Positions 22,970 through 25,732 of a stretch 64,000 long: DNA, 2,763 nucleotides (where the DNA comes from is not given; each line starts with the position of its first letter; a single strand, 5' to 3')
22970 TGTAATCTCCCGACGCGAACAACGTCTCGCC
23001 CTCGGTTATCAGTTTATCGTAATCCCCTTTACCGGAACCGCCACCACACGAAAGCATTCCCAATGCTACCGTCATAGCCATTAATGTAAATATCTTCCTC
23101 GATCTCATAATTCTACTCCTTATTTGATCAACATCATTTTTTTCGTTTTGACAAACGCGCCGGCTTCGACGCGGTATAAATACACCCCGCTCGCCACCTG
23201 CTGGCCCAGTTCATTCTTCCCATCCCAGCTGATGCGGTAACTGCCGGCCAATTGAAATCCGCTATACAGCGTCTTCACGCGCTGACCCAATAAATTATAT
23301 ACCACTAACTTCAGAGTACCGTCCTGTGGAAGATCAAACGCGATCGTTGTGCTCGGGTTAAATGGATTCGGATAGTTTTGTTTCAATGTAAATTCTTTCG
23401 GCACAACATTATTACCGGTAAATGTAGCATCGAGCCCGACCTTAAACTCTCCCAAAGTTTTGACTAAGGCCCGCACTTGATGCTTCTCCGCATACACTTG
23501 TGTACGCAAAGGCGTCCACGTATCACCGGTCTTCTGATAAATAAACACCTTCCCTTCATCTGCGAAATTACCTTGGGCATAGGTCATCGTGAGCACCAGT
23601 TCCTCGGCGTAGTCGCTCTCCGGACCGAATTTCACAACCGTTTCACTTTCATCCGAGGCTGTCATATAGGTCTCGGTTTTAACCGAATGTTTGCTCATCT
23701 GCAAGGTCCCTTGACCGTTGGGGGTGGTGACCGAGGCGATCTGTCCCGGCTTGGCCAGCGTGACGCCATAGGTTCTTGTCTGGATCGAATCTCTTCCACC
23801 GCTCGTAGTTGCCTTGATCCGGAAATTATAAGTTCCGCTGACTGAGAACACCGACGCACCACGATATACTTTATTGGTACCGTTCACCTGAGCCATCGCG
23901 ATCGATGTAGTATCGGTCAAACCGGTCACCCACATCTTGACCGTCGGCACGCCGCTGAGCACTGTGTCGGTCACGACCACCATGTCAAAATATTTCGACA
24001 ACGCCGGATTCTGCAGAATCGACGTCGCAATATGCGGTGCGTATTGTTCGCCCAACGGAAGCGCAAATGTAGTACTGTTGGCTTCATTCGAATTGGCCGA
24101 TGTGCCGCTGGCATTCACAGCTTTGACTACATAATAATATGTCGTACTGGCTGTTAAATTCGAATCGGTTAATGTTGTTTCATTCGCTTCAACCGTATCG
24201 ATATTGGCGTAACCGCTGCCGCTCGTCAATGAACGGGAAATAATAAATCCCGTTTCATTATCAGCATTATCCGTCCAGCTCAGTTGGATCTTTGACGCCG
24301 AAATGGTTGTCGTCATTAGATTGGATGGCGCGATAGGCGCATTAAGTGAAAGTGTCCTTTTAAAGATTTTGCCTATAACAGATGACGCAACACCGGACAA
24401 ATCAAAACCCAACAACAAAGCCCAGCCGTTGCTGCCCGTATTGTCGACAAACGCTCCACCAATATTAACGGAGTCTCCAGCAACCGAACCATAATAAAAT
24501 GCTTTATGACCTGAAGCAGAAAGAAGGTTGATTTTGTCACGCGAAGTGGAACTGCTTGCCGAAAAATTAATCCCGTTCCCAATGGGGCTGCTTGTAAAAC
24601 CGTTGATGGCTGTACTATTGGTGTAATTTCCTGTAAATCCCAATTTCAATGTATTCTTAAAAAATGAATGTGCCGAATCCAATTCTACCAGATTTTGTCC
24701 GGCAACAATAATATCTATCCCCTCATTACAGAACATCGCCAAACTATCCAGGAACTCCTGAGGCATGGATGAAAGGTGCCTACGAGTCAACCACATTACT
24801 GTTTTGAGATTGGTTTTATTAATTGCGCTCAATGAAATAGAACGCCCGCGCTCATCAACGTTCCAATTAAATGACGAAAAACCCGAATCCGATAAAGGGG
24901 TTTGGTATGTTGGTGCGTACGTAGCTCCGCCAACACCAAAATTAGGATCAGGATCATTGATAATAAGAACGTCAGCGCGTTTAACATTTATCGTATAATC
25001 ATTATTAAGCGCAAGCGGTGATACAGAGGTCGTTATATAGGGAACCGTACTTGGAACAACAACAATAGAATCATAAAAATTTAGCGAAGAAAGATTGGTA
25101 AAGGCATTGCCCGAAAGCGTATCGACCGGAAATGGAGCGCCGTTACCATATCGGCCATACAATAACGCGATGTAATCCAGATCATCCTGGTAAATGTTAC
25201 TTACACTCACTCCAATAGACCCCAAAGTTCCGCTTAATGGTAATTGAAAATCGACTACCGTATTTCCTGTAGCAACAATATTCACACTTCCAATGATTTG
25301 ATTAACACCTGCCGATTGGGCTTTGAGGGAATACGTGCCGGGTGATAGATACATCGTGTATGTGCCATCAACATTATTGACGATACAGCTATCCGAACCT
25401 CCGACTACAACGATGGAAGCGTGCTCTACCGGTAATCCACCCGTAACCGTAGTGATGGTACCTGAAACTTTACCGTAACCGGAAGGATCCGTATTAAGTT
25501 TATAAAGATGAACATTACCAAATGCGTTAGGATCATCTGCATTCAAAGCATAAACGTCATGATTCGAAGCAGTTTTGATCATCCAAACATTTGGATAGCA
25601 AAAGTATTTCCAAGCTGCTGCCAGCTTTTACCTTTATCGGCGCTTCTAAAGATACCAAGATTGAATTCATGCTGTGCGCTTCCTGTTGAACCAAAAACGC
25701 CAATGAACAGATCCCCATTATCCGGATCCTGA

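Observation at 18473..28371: Tandem T9SS cargo island: cytochrome, then two paralogous BNR-propeller surface proteins, each followed by a small TPR lipoprotein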

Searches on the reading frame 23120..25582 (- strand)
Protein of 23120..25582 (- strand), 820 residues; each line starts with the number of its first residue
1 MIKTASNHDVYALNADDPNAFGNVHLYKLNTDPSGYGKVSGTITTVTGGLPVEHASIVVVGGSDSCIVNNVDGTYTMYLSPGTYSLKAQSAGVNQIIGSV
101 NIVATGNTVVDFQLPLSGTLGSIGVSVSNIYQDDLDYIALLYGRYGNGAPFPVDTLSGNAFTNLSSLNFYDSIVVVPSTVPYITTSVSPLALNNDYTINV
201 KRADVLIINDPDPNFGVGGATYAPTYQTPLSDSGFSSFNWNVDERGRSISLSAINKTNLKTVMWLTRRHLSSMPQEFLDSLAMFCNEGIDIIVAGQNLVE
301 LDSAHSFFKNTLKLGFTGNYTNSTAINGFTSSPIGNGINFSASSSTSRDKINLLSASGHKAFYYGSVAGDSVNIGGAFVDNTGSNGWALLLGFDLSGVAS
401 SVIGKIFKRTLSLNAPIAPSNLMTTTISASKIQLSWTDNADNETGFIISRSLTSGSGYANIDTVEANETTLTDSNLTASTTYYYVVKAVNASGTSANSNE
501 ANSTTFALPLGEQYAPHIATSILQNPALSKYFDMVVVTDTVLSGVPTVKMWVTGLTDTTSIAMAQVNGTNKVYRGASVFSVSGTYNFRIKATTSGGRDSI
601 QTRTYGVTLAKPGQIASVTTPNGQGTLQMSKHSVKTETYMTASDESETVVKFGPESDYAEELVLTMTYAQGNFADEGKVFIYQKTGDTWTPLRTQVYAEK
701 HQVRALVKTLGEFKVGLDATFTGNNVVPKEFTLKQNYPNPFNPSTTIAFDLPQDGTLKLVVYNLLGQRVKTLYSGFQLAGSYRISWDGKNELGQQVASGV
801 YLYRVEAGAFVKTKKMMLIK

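Call 5: search_protein_families(library=pfam, proteins=[window:23120-25582:-], max_evalue=0.01)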
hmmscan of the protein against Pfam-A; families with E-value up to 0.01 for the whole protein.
window:23120-25582:- (820 aa): 5 families
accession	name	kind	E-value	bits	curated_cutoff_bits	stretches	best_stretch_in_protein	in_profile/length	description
PF13860.13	FlgD_ig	-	1.1e-10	41.7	27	1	747-807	14-75/79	FlgD Ig-like domain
PF00041.27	fn3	-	9.6e-08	32.6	25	1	418-502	2-82/84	Fibronectin type III domain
PF18962.6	Por_Secre_tail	-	6e-05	23.7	27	1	737-817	2-74/75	Secretion system C-terminal sorting domain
PF13585.12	CHU_C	-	0.00018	22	27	0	758-807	30-72/86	CHU_C Type IX secretion signal domain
PF13715.12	CarbopepD_reg_2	-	0.0011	19.3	32.2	1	39-114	1-76/88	CarboxypepD_reg-like domain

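Call 18: search_protein_families(library=ncbifam, proteins=[window:23120-25582:-], max_evalue=0.01)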
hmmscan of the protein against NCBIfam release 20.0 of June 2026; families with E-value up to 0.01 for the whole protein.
window:23120-25582:- (820 aa): 7 families
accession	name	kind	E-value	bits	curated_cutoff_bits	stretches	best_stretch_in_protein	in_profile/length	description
TIGR04183.1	Por_Secre_tail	domain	1.4e-09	37.8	23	1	737-817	2-70/72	T9SS type A sorting domain-containing protein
NF033707.1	T9SS_sortase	equivalog_domain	4.3e-09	34.6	420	1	735-807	1000-1077/1095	type IX secretion system sortase PorU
NF005176.1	PRK06655.1-1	equivalog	7.7e-08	32.5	230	1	755-808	97-150/197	flagellar hook assembly protein FlgD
NF052323.1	T9SSA_dep_M6i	equivalog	7.5e-05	20.8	600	1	736-815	960-1034/1043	T9SS-dependent M6-like inactivated metalloprotease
NF009276.0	PRK12633.1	equivalog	0.00023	21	383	1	744-807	117-181/234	flagellar basal body rod modification protein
NF009453.0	PRK12813.1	equivalog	0.0033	17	264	0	756-807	125-173/223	flagellar basal body rod modification protein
NF041898.1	pec_ly_PelI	equivalog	0.0064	15.6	620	0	410-509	14-113/349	pectate lyase PelI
